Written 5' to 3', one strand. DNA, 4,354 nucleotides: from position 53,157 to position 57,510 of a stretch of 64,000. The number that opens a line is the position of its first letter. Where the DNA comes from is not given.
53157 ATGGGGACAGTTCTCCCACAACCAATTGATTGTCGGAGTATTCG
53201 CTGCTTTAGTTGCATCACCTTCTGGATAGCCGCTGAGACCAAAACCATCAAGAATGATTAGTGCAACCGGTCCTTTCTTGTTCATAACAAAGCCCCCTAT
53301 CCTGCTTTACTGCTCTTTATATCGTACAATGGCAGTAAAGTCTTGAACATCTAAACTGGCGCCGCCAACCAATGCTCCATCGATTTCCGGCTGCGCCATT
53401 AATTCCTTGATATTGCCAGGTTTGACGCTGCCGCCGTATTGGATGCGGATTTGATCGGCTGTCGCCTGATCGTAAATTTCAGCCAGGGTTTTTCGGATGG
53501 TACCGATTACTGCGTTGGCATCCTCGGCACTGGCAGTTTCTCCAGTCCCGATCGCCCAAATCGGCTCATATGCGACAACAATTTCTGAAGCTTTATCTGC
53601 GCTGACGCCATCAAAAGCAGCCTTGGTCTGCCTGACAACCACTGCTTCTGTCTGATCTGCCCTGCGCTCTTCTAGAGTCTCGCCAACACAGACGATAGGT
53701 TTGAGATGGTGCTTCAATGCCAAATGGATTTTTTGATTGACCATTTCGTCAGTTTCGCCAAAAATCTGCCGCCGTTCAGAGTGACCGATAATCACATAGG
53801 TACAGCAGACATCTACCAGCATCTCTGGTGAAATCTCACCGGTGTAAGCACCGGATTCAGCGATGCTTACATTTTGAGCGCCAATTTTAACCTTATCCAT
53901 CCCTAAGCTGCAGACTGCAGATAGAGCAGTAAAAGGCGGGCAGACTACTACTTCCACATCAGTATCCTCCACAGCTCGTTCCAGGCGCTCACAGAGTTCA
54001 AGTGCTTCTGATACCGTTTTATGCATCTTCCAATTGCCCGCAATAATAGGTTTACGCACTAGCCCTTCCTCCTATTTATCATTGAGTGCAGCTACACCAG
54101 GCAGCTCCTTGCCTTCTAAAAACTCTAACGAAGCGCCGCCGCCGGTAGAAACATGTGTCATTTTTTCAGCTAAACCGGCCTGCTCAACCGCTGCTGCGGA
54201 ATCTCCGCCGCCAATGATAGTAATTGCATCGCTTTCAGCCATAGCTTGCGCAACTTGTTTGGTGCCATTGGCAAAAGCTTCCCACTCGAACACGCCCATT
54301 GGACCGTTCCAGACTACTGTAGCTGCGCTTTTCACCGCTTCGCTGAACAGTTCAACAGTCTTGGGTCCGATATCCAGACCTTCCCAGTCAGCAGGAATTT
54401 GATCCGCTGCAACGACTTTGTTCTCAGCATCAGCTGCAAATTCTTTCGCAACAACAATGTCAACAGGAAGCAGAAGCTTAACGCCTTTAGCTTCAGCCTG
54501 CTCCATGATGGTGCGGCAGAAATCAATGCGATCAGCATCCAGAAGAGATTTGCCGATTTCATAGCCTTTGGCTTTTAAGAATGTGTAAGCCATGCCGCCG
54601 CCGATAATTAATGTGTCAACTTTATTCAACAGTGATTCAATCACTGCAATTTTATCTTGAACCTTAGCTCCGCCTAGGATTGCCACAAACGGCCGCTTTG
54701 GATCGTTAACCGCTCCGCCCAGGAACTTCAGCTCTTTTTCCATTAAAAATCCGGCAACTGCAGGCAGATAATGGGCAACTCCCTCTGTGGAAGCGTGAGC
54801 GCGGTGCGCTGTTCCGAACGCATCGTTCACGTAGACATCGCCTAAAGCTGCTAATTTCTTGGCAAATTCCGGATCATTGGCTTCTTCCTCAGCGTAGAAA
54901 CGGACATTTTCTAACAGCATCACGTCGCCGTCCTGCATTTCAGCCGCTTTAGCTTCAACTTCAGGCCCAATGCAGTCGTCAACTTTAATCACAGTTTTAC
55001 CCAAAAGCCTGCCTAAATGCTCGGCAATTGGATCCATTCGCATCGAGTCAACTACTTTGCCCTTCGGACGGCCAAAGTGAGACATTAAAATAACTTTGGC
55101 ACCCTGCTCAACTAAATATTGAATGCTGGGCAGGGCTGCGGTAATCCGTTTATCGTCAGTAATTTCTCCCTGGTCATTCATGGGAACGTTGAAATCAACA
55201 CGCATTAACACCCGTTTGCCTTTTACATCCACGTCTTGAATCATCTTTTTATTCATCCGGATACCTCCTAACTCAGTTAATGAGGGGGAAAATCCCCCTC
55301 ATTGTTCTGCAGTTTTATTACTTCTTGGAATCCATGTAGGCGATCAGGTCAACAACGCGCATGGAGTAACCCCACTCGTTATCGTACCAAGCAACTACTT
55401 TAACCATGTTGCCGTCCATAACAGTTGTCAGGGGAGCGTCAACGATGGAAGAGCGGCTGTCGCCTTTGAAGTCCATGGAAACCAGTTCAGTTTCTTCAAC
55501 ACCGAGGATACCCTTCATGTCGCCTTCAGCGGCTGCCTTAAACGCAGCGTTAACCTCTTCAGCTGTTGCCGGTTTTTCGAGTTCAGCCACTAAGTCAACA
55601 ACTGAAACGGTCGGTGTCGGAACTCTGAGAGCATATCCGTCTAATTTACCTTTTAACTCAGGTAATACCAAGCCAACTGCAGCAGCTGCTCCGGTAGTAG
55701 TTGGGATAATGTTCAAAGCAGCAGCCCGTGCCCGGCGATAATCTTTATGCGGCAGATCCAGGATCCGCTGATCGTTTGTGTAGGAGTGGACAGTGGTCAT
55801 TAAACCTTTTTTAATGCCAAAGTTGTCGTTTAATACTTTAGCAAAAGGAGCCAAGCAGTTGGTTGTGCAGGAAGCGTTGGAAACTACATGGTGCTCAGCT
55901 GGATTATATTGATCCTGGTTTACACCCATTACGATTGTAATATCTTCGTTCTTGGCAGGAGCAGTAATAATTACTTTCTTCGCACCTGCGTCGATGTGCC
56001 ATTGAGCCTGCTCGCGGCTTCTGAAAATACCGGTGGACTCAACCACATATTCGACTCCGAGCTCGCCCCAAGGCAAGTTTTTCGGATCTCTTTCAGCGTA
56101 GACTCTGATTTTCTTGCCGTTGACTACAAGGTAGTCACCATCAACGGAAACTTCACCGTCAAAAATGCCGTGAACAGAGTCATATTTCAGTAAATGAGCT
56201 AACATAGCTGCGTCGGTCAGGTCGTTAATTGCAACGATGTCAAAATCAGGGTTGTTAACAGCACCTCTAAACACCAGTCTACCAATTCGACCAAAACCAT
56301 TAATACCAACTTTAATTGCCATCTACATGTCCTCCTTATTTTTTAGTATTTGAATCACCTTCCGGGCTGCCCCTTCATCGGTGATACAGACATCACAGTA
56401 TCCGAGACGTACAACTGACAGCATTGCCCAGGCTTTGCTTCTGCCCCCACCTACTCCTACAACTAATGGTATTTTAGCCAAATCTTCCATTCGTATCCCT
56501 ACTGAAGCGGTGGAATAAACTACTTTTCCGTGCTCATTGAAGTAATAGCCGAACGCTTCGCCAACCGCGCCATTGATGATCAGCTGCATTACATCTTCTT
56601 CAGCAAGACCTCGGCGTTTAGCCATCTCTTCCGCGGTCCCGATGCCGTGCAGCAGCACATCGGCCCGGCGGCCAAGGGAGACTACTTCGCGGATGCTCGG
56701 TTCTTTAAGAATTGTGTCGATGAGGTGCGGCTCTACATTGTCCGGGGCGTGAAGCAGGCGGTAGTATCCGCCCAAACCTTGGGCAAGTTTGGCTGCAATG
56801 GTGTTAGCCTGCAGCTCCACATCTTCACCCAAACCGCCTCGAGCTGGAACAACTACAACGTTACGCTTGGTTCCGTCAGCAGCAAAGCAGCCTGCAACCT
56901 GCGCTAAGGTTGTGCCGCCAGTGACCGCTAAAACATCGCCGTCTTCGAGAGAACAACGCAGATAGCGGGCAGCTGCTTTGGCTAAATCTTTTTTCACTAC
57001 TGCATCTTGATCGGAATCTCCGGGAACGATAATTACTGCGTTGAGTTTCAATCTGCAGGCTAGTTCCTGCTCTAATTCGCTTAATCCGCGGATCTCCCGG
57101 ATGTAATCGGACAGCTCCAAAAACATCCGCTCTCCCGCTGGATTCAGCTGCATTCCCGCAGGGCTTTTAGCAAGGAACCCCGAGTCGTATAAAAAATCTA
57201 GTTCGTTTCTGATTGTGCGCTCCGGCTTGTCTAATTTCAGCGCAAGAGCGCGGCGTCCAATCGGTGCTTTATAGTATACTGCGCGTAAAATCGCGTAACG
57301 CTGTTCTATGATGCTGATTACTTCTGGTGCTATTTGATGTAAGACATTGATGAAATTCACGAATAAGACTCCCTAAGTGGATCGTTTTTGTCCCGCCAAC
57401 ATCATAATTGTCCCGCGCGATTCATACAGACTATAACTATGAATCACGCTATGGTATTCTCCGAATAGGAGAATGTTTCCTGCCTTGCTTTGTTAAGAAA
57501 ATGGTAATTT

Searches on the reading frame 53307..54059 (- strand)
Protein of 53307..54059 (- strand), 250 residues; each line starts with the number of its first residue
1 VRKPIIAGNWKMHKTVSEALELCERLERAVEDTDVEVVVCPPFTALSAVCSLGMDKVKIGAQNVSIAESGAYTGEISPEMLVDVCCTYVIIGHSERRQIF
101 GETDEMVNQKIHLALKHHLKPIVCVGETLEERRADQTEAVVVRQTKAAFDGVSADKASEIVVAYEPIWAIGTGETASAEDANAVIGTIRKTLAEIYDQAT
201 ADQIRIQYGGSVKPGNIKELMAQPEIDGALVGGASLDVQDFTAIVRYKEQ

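Call 81: search_protein_families(library=pfam, proteins=[window:53307-54059:-], max_evalue=0.001)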
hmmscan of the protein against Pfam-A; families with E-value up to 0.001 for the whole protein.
window:53307-54059:- (250 aa): 1 family
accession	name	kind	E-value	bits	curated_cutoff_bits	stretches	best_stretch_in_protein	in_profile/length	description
PF00121.24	TIM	-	1.8e-101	339.2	20.1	1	4-247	1-244/245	Triosephosphate isomerase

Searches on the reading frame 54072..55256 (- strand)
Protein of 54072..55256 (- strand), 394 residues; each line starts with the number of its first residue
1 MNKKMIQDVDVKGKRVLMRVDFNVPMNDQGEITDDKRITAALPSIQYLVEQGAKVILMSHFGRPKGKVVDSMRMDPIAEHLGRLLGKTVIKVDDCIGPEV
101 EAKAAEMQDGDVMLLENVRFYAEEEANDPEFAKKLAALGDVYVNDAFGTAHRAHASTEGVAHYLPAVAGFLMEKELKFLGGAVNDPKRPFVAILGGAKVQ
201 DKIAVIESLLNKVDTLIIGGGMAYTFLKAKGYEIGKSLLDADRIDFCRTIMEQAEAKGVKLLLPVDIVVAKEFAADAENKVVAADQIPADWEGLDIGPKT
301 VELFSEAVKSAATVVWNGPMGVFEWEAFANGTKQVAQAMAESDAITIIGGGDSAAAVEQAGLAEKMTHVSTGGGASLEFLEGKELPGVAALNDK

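Call 81: search_protein_families(library=pfam, proteins=[window:54072-55256:-], max_evalue=0.001)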
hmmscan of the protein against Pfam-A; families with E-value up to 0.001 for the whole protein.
window:54072-55256:- (394 aa): 1 family
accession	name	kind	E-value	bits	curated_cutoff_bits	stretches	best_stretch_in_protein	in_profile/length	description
PF00162.24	PGK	-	1.3e-176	587.7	27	1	6-383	1-379/379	Phosphoglycerate kinase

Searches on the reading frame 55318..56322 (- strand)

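Call 81: search_protein_families(library=pfam, proteins=[window:55318-56322:-], max_evalue=0.001)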
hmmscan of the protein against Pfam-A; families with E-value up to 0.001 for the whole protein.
window:55318-56322:- (334 aa): 2 families
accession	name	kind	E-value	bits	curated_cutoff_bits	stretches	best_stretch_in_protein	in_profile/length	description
PF02800.25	Gp_dh_C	-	3.2e-72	241.7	24.4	1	157-313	1-158/158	Glyceraldehyde 3-phosphate dehydrogenase, C-terminal domain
PF00044.30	Gp_dh_N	-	1.4e-42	144.5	31.7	1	3-102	1-100/101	Glyceraldehyde 3-phosphate dehydrogenase, NAD binding domain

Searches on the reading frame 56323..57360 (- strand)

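Call 81: search_protein_families(library=pfam, proteins=[window:56323-57360:-], max_evalue=0.001)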
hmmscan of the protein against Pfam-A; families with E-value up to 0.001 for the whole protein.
window:56323-57360:- (345 aa): 3 families
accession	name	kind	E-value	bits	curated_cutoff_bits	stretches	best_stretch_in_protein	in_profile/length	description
PF04198.19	Sugar-bind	-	1.9e-67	227.6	27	1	89-336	2-256/257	Putative sugar-binding domain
PF21715.3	CggR_N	-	9.5e-19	67.3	30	1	17-86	1-70/71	CggR N-terminal DNA binding domain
PF25213.1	HVO_A0261_N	-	0.00039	20.7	35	0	18-90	10-81/86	HVO_A0261 N-terminal domain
